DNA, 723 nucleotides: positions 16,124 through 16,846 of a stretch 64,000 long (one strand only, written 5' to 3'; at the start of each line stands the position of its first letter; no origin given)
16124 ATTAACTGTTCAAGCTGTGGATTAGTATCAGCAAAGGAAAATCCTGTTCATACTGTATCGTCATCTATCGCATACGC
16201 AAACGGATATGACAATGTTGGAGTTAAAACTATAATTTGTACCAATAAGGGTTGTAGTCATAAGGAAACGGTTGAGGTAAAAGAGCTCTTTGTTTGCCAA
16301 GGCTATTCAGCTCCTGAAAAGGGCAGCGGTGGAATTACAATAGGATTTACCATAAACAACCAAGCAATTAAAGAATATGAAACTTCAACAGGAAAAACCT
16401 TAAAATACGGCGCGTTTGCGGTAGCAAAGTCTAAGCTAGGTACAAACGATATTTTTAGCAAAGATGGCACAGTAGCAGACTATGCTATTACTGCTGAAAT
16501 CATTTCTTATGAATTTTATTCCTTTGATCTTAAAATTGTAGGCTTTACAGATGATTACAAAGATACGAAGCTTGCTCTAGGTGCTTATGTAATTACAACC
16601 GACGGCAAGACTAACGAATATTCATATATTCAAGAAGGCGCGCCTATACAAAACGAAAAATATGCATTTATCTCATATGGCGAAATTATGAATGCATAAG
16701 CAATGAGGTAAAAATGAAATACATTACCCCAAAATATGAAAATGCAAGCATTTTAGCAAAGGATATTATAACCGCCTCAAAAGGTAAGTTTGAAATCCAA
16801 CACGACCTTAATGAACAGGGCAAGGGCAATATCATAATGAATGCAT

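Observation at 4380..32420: Six paralogous cassettes: a secreted passenger protein carrying a shared ~137-aa module, then a conserved 49-aa ORF and a hairpin terminator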

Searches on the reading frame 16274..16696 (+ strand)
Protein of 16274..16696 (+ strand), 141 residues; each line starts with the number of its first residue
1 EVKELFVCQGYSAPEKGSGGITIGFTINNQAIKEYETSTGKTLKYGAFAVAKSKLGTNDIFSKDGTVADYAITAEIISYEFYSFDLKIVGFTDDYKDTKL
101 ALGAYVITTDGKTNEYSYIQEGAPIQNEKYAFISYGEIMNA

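Call 22: predict_structure(alignment_id=A2)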
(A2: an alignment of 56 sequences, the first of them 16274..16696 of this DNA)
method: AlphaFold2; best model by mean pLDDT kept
length: 141 residues; sequences in the alignment: 56
mean_pLDDT: 92.0   pTM: 0.85
mean pLDDT of the five models: 92.0, 91.0, 90.5, 90.4, 90.3
residues with pLDDT >= 90: 118; 70-90: 21; 50-70: 2; < 50: 0
segments of 3 or more residues with pLDDT < 50: none
pLDDT, mean of each block of 10 residues (from residue 1): 90 84 95 94 95 95 93 86 92 92 96 94 90 93 84
secondary structure, 60 per line:
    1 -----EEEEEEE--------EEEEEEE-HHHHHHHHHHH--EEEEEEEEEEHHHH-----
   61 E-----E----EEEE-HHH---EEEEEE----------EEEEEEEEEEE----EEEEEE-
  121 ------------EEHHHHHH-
elements in order: E6-12 E21-27 H29-39 E42-51 H52-55 E72-75 E83-88 E99-109 E114-119 H135-140

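Call 24: search_protein_representatives(alignment_id=A2)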
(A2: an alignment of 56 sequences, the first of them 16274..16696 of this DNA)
Query: 56 sequences, 190 profile positions. Proteins with E-value up to 0.001 (for the whole library): 1429; up to 1e-10: 911; up to 1e-30: 269. The best 150 are listed.
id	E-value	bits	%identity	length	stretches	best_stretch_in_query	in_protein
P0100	1.1e-78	279.4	-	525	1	15-189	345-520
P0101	1.1e-77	276.1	-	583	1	12-189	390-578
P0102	7.0e-76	270.2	-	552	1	4-189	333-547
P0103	1.7e-75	268.9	-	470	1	9-189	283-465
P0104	4.2e-75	267.6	-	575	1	11-189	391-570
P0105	9.6e-75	266.5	-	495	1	6-185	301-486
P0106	1.8e-74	265.6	-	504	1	13-188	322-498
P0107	2.0e-74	265.4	-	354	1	4-187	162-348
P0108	4.9e-74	264.1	-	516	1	13-187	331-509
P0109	7.3e-74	263.6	-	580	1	10-189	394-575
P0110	1.3e-73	262.8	-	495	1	4-189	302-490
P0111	1.4e-73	262.7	-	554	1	8-187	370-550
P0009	2.6e-72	258.5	-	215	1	9-189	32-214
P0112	2.1e-71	255.6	-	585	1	12-185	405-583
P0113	1.1e-70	253.2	-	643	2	13-185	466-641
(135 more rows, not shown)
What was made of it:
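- The module family has 1429 clusters at 50% identity with E<=1e-3 (call 24).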

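Call 25: fold_search(model_id=the predicted structure, library=pdb)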
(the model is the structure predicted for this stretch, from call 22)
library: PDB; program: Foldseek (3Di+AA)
matches with E <= 10: 788; with E <= 0.001: 0
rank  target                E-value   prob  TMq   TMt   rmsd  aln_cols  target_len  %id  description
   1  4fxt_M                1.5e-02  0.96  0.39  0.31   6.4       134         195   15  Crystal structure of a DUF3823 family protein (BACOVA_02663) from Bacteroides ovatus ATCC 8483 at 2.77 A resolution (released 2012-07-25)
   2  4fxt_E                1.5e-02  0.96  0.39  0.30   6.4       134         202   15  Crystal structure of a DUF3823 family protein (BACOVA_02663) from Bacteroides ovatus ATCC 8483 at 2.77 A resolution (released 2012-07-25)
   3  7s0q_A                1.6e-02  1.00  0.47  0.15   5.3       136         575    6  Head region of a complex of IGF-I with the ectodomain of a hybrid insulin receptor / type 1 insulin-like growth factor (released 2022-07-06)
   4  4fxt_I                1.6e-02  0.96  0.39  0.31   6.4       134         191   15  Crystal structure of a DUF3823 family protein (BACOVA_02663) from Bacteroides ovatus ATCC 8483 at 2.77 A resolution (released 2012-07-25)
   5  4fxt_K                1.7e-02  0.96  0.39  0.31   6.4       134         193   15  Crystal structure of a DUF3823 family protein (BACOVA_02663) from Bacteroides ovatus ATCC 8483 at 2.77 A resolution (released 2012-07-25)
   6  7e9l_A                1.7e-02  0.99  0.38  0.13   4.9       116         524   10  Crystal Structure of POMGNT2 in complex with UDP and mono-mannosyl peptide (379Man short peptide) (released 2021-05-05)
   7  4fxt_N                1.7e-02  0.95  0.39  0.31   6.5       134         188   15  Crystal structure of a DUF3823 family protein (BACOVA_02663) from Bacteroides ovatus ATCC 8483 at 2.77 A resolution (released 2012-07-25)
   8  4fxt_A                2.2e-02  0.94  0.39  0.32   5.8       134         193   16  Crystal structure of a DUF3823 family protein (BACOVA_02663) from Bacteroides ovatus ATCC 8483 at 2.77 A resolution (released 2012-07-25)
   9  4fxt_C                2.3e-02  0.91  0.38  0.31   5.8       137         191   16  Crystal structure of a DUF3823 family protein (BACOVA_02663) from Bacteroides ovatus ATCC 8483 at 2.77 A resolution (released 2012-07-25)
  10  4fxt_J                2.6e-02  0.92  0.38  0.30   6.5       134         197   15  Crystal structure of a DUF3823 family protein (BACOVA_02663) from Bacteroides ovatus ATCC 8483 at 2.77 A resolution (released 2012-07-25)
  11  4fxt_F                2.6e-02  0.91  0.38  0.30   5.8       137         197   15  Crystal structure of a DUF3823 family protein (BACOVA_02663) from Bacteroides ovatus ATCC 8483 at 2.77 A resolution (released 2012-07-25)
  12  9npd_A                2.6e-02  0.77  0.34  0.10  11.5       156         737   13  Crystal structure of the inactive conformation of a glycoside hydrolase (CapGH2b - E553Q Mutant) from the GH2 family i (released 2025-11-12)
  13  2eef_MODEL_1_A        2.7e-02  0.44  0.29  0.27  14.8       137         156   12  Solution structure of the CBM_21 domain from human protein phosphatase 1, regulatory (inhibitor) subunit 3B (released 2007-08-21)
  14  4fxt_G                2.9e-02  0.91  0.39  0.31   6.4       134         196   15  Crystal structure of a DUF3823 family protein (BACOVA_02663) from Bacteroides ovatus ATCC 8483 at 2.77 A resolution (released 2012-07-25)
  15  1g13_A                3.4e-02  0.33  0.26  0.24   7.7       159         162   10  HUMAN GM2 ACTIVATOR STRUCTURE (released 2001-04-11)
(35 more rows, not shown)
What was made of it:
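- The weak best structural neighbours are carbohydrate-associated beta-sandwiches: a Bacteroides DUF3823 protein, CBM21, and GH2 Ig-like domains (call 25). The fold matches are below any useful threshold (TM<0.5, E>=0.009, call 25).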

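Call 47: search_protein_families(library=pfam, alignment_id=A2, max_evalue=1)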
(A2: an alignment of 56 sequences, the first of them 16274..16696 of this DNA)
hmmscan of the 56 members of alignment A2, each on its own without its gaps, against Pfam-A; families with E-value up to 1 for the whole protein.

A. member 1, window:16274-16696:+ (141 aa): 2 families
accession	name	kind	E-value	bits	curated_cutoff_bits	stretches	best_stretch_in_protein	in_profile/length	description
PF04425.17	Bul1_N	-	0.037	13.3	28.7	1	23-80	300-356/451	Bul1 N terminus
PF20744.3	gp37_trimer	-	0.067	13.6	21.7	1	16-70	22-79/95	Tail fibre protein gp37 trimerization region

B. families by the number of members that match (of 56 scanned): 29 families (the first 25 are shown)
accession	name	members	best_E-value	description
PF22393.2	MLPTv-like_HTH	4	0.0011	MLPTv-like, helix-turn-helix domain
PF18705.7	DUF5643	3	0.046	Family of unknown function (DUF5643)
PF18138.6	bacHORMA_1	2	0.028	Bacterial HORMA domain family 1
PF12257.13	IML1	2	0.042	Vacuolar membrane-associated protein Iml1, N-terminal domain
PF20287.3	SH3DP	2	0.064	SH3 fold domain associated with phage DNA polymerases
PF23895.1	Phage_zn_bind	2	0.069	Phage zinc binding domain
PF18547.6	HalOD2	2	0.15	Halobacterial output domain 2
PF01783.29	Ribosomal_L32p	1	2e-09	Ribosomal L32p protein family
PF13306.12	LRR_5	1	0.0005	BspA type Leucine rich repeat region (6 copies)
PF15513.11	DUF4651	1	0.0017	Domain of unknown function (DUF4651)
PF16729.10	DUF5067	1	0.0075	Domain of unknown function (DUF5067)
PF24461.1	DUF7576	1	0.03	Family of unknown function (DUF7576)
PF04857.26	CAF1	1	0.034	CAF1 family ribonuclease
PF04425.17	Bul1_N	1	0.037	Bul1 N terminus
PF21817.3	CapR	1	0.039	CapR homology domain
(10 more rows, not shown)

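Call 52: search_protein_families(library=pfam, alignment_id=A7, max_evalue=0.00001)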
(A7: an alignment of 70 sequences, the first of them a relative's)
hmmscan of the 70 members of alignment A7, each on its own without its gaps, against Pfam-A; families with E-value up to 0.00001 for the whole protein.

A. member 1, P0100 (525 aa): 0 families

B. families by the number of members that match (of 70 scanned): 9 families
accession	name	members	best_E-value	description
PF13306.12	LRR_5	52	7.2e-97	BspA type Leucine rich repeat region (6 copies)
PF13855.12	LRR_8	14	7e-12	Leucine rich repeat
PF01663.27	Phosphodiest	3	2.7e-20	Type I phosphodiesterase / nucleotide pyrophosphatase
PF00149.33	Metallophos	3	2.8e-13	Calcineurin-like phosphoesterase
PF13385.13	Laminin_G_3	3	1.2e-12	Concanavalin A-like lectin/glucanases superfamily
PF01676.23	Metalloenzyme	3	5.2e-08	Metalloenzyme superfamily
PF00884.28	Sulfatase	2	7.3e-08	Sulfatase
PF03009.23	GDPD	1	9e-39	Glycerophosphoryl diester phosphodiesterase family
PF13472.12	Lipase_GDSL_2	1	3.9e-14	GDSL-like Lipase/Acylhydrolase family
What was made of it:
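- On BspA-type LRR proteins (Pfam LRR_5): 52 of 70 family representatives also match (call 52).
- On Carbohydrate-binding modules: 0 of 70 representatives carry a CAZyme domain (call 52).
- No other anchor domain and no CAZyme appear (call 52). None of 70 representative passengers is a CAZyme (call 52).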

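Call 56: search_dna_similar(query=window:16274-16696:+, collection=phages, mode=protein, max_evalue=0.01)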
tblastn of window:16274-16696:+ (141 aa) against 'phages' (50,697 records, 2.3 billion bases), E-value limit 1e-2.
No match.

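Call 57: fold_search(model_id=the predicted structure, library=viral)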
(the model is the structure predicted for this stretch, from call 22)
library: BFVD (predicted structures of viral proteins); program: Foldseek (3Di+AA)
matches with E <= 10: 569; with E <= 0.001: 0
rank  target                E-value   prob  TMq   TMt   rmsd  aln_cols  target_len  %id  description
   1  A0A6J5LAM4            9.3e-03  0.97  0.35  0.34   7.2       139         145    7  Uncharacterized protein [uncultured Caudovirales phage]
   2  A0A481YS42            1.5e-02  0.95  0.38  0.36   8.1       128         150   18  Uncharacterized protein [Marseillevirus LCMAC101]
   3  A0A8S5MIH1            1.6e-02  0.96  0.40  0.16   7.2       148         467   10  Uncharacterized protein [Myoviridae sp. ct9Ns12]
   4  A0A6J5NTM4            2.4e-02  0.97  0.38  0.17   5.1       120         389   12  Fibronectin type-III domain-containing protein [uncultured Caudovirales phage]
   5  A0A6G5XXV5            2.5e-02  0.95  0.40  0.07   6.4       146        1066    7  (no name in the UniProt tables at hand)
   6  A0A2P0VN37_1          3.8e-02  0.90  0.38  0.09   6.2       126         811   15  Concanavalin A-like lectin/glucanase domain-containing protein [Tetraselmis virus 1]
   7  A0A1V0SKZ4            3.8e-02  0.89  0.35  0.12   8.4       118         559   16  Uncharacterized protein [Klosneuvirus KNV1]
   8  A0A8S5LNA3            3.8e-02  0.57  0.27  0.08   9.0       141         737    9  Uncharacterized protein [Siphoviridae sp. ctsf32]
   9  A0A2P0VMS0            4.2e-02  0.51  0.31  0.08   7.1       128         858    7  Putative galactose-binding domain-containing protein [Tetraselmis virus 1]
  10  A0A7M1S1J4            4.7e-02  0.93  0.36  0.31   6.3       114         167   12  Uncharacterized protein [uncultured phage cr128_1]
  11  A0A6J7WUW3            4.7e-02  0.87  0.34  0.07   6.5       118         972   11  Fibronectin type-III domain-containing protein [uncultured Caudovirales phage]
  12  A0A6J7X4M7            4.7e-02  0.80  0.35  0.12   6.4       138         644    8  Uncharacterized protein [uncultured Caudovirales phage]
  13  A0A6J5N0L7            5.0e-02  0.60  0.31  0.30   7.6       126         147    9  Uncharacterized protein [uncultured Caudovirales phage]
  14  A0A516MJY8            5.9e-02  0.96  0.50  0.07   5.2       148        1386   10  (no name in the UniProt tables at hand)
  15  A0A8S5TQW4            7.4e-02  0.54  0.29  0.10   6.9       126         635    9  Uncharacterized protein [Myoviridae sp. ctY1522]
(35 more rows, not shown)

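Call 72: search_solved_structures(query=A2, max_evalue=10)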
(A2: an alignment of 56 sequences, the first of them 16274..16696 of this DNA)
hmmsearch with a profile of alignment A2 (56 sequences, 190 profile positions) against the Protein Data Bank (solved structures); distinct sequences matched with E-value up to 10: 7.
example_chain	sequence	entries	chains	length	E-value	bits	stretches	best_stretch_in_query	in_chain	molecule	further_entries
4l5r_C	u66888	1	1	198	0.034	16.7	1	76-110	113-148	Interferon-activable protein 202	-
4l5q_A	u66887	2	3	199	0.035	16.7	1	76-110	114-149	Interferon-activable protein 202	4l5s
4lnq_A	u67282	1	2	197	0.035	16.7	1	76-110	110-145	Interferon-activable protein 202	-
4jbj_A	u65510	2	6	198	0.035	16.7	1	76-110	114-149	Interferon-activable protein 202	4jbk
2iw4_A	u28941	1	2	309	0.15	14.7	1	35-147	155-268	MANGANESE-DEPENDENT INORGANIC PYROPHOSPHATASE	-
1k23_A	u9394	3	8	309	0.15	14.7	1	35-147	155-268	Manganese-dependent inorganic pyrophosphatase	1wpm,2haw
3lfk_A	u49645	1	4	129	0.54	12.8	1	72-118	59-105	MarR Like Protein, TVG0766549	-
